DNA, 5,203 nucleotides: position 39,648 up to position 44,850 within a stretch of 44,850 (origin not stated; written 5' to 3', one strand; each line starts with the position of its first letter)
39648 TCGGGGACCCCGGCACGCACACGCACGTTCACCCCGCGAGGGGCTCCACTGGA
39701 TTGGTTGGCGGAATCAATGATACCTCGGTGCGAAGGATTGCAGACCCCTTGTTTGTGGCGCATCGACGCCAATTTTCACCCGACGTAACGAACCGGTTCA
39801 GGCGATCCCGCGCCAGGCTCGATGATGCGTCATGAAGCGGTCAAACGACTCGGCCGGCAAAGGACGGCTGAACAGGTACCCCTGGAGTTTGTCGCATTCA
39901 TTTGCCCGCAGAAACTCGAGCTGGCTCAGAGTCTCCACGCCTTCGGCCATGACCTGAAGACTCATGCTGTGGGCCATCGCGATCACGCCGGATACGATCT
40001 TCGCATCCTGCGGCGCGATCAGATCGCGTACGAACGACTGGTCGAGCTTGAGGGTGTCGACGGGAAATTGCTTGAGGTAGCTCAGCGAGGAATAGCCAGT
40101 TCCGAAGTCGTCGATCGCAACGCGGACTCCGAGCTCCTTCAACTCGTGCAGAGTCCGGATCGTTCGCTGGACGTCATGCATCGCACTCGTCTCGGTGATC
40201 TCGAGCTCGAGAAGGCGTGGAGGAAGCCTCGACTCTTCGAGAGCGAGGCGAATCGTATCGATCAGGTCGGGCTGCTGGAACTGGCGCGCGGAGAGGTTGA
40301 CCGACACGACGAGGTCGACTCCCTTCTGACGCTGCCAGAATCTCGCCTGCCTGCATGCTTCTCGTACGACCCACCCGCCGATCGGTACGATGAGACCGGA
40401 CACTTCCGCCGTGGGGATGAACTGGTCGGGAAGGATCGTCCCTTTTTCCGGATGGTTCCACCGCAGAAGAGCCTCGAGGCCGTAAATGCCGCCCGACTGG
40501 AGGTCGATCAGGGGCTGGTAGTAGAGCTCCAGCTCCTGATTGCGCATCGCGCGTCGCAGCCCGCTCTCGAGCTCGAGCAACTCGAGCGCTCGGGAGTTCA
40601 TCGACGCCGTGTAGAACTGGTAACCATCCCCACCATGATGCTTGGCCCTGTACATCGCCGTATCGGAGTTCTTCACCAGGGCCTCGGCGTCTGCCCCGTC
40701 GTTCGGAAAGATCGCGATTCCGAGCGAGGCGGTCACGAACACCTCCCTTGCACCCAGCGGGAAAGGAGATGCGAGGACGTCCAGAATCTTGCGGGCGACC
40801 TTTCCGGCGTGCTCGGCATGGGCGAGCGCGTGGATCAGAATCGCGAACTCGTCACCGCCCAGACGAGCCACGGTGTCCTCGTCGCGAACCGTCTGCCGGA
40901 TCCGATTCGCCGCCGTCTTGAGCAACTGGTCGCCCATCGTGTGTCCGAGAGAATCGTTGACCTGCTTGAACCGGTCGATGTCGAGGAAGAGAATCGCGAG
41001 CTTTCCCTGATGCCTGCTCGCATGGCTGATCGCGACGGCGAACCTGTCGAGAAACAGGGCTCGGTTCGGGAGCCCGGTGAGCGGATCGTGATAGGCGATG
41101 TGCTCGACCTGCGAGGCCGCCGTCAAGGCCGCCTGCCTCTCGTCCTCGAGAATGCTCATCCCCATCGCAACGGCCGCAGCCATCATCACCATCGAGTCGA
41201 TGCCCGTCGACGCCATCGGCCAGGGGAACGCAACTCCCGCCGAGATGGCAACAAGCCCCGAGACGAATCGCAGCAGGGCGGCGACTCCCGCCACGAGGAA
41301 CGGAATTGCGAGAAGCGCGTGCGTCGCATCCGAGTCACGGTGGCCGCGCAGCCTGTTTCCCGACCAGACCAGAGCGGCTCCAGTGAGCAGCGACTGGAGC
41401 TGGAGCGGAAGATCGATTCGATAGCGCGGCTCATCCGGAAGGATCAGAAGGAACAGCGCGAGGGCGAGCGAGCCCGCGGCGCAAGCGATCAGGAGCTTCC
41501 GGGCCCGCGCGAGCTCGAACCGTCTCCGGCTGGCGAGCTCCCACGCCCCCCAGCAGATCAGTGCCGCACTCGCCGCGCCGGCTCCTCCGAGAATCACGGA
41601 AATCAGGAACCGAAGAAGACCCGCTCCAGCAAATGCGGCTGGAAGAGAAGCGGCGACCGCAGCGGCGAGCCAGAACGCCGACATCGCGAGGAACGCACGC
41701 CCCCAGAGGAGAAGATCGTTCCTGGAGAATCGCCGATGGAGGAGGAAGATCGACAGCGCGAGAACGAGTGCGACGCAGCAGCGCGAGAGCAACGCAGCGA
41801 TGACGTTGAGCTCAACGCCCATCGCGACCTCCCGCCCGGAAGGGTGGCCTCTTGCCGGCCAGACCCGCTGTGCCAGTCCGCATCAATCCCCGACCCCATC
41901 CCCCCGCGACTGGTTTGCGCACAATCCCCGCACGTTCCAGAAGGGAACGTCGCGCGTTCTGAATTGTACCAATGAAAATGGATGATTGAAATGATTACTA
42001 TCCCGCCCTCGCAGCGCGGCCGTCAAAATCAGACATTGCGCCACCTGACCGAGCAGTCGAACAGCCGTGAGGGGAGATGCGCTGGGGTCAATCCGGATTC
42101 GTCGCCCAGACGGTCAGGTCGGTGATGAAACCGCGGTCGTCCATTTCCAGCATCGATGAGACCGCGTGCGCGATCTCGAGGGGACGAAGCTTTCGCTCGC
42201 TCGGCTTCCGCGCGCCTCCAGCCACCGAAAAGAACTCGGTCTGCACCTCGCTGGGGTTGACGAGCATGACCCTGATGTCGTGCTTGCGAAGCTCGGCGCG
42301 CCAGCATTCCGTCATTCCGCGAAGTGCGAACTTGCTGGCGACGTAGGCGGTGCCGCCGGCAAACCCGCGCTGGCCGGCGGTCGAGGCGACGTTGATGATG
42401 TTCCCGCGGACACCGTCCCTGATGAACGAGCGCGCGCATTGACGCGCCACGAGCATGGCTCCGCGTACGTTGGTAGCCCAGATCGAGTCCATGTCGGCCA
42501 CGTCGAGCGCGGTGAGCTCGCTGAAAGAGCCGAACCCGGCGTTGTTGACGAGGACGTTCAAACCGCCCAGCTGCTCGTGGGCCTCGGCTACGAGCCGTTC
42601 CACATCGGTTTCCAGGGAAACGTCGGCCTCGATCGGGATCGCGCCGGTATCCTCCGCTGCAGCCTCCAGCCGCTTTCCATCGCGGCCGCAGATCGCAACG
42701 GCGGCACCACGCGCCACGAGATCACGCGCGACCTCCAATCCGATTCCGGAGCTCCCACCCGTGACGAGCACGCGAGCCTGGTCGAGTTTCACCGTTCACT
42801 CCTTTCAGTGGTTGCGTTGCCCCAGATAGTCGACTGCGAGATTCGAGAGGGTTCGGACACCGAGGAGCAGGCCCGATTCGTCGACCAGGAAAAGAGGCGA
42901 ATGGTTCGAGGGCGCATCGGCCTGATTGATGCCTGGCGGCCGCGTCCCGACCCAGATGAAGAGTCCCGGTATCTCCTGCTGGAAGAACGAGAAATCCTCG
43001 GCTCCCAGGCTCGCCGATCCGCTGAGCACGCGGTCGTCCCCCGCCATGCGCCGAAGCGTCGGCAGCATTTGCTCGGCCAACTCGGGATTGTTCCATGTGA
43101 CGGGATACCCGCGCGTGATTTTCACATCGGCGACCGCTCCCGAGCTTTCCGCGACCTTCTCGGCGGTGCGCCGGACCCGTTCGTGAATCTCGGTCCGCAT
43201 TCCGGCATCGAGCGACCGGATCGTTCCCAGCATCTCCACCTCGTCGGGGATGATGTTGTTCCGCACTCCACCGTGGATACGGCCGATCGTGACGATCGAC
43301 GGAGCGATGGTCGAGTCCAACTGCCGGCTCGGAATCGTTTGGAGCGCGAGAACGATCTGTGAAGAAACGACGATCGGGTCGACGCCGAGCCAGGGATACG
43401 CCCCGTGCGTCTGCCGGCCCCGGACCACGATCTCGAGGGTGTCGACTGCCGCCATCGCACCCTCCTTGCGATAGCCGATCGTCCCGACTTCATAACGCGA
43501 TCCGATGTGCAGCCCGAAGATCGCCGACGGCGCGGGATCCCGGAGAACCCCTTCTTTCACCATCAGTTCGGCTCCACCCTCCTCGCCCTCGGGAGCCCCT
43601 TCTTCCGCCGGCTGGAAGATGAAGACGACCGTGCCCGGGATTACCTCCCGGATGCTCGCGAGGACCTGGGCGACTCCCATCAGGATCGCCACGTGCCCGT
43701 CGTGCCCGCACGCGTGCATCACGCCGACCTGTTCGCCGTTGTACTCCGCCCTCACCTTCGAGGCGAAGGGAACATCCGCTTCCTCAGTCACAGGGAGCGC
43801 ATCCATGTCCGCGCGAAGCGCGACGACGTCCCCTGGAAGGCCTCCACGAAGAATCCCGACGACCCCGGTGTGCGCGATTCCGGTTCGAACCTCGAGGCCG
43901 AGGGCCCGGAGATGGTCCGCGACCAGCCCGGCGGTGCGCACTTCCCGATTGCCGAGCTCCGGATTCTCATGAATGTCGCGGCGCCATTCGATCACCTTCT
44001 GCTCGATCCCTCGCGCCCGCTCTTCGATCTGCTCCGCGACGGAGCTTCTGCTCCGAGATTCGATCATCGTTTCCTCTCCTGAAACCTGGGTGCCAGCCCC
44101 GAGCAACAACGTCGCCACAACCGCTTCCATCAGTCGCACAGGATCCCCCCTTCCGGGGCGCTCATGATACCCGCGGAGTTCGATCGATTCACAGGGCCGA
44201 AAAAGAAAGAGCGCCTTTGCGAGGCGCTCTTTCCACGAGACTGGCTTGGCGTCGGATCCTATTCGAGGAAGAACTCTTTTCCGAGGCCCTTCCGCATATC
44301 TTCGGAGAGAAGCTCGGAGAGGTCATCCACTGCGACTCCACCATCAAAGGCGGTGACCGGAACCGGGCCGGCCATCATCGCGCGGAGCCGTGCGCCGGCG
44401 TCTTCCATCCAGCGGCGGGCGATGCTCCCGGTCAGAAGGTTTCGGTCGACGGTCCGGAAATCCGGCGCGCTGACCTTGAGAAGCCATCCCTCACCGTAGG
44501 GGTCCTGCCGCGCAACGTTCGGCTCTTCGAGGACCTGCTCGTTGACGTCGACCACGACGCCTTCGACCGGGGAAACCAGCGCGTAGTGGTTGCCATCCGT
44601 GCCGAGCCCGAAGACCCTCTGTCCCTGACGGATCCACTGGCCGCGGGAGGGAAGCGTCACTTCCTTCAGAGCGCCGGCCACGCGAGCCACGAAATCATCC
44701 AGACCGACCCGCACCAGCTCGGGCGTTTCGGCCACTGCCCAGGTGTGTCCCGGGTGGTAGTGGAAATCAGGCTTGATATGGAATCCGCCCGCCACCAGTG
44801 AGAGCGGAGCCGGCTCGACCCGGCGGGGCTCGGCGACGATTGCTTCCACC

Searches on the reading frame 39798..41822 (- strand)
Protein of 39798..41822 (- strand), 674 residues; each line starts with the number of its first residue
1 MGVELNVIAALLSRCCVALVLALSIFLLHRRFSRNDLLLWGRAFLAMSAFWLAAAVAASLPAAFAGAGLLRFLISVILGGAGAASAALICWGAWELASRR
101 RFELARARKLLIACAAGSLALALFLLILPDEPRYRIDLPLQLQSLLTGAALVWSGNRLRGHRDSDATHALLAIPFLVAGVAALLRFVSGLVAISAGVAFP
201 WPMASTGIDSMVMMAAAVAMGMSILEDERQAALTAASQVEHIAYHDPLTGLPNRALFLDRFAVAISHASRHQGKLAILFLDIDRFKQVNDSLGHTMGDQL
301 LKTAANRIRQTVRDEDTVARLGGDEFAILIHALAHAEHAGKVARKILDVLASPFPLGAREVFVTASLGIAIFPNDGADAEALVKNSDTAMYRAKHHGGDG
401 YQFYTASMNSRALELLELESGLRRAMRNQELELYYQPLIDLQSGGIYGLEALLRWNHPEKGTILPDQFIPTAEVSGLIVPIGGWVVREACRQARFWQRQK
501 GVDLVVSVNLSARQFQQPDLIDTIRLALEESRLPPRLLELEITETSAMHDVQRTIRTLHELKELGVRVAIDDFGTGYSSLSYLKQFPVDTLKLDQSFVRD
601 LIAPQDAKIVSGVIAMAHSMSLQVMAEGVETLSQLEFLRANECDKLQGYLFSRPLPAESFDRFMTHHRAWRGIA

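Call 10: search_protein_families(library=pfam, proteins=[window:39798-41822:-], max_evalue=0.001)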
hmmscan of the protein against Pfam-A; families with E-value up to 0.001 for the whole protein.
window:39798-41822:- (674 aa): 2 families
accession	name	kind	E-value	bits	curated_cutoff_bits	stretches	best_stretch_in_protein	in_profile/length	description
PF00563.25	EAL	-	6.8e-77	258.5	31.3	1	422-654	4-236/236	EAL domain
PF00990.26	GGDEF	-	1.9e-51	174.5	23.8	1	243-398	1-159/161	Diguanylate cyclase, GGDEF domain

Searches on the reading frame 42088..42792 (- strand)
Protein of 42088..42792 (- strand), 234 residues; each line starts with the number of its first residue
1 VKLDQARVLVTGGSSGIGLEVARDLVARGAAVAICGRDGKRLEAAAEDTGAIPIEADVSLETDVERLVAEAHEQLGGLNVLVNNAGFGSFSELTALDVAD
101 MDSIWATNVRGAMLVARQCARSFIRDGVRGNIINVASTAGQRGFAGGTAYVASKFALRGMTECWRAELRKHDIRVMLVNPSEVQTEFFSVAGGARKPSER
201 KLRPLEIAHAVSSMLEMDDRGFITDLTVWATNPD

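Call 70: search_protein_families(library=pfam, proteins=[window:42088-42792:-], max_evalue=0.00001)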
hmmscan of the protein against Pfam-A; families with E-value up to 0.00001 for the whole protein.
window:42088-42792:- (234 aa): 3 families
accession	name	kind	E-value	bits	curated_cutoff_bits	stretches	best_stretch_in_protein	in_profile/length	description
PF00106.31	adh_short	-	6.4e-51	173.1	26.6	1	8-188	3-187/195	short chain dehydrogenase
PF13561.12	adh_short_C2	-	3.5e-37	128.7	27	1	15-216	6-218/236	Enoyl-(Acyl carrier protein) reductase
PF08659.16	KR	-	1.7e-12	48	22.6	1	7-166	2-165/180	KR domain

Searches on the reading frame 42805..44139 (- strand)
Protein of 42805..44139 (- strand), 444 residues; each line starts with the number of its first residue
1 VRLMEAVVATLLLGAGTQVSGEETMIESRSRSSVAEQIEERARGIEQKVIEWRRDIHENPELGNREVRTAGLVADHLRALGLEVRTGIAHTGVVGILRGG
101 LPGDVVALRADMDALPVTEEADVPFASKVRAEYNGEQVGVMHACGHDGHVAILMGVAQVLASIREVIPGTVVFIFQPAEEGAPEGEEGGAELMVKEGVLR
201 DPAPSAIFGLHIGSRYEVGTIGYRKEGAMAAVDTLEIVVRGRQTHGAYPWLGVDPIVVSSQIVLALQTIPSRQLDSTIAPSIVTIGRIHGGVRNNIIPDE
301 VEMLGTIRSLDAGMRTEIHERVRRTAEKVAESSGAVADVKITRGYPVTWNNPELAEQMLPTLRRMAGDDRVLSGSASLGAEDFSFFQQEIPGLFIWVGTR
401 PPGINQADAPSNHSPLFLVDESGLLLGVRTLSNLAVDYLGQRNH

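Call 70: search_protein_families(library=pfam, proteins=[window:42805-44139:-], max_evalue=0.00001)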
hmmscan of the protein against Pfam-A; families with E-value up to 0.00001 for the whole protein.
window:42805-44139:- (444 aa): 2 families
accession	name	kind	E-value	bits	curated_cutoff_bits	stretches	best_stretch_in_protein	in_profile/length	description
PF01546.33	Peptidase_M20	-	1.2e-39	136.8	24.6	1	107-434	1-203/206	Peptidase family M20/M25/M40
PF07687.19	M20_dimer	-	1.2e-13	51.4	21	1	234-331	8-104/107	Peptidase dimerisation domain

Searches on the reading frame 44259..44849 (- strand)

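Call 70: search_protein_families(library=pfam, proteins=[window:44259-44849:-], max_evalue=0.00001)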
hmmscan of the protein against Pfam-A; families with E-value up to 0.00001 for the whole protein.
window:44259-44849:- (196 aa): 1 family
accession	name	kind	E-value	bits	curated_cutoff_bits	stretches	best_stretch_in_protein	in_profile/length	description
PF01597.25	GCV_H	-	2.8e-18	66.4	22.2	1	31-148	3-119/122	Glycine cleavage H-protein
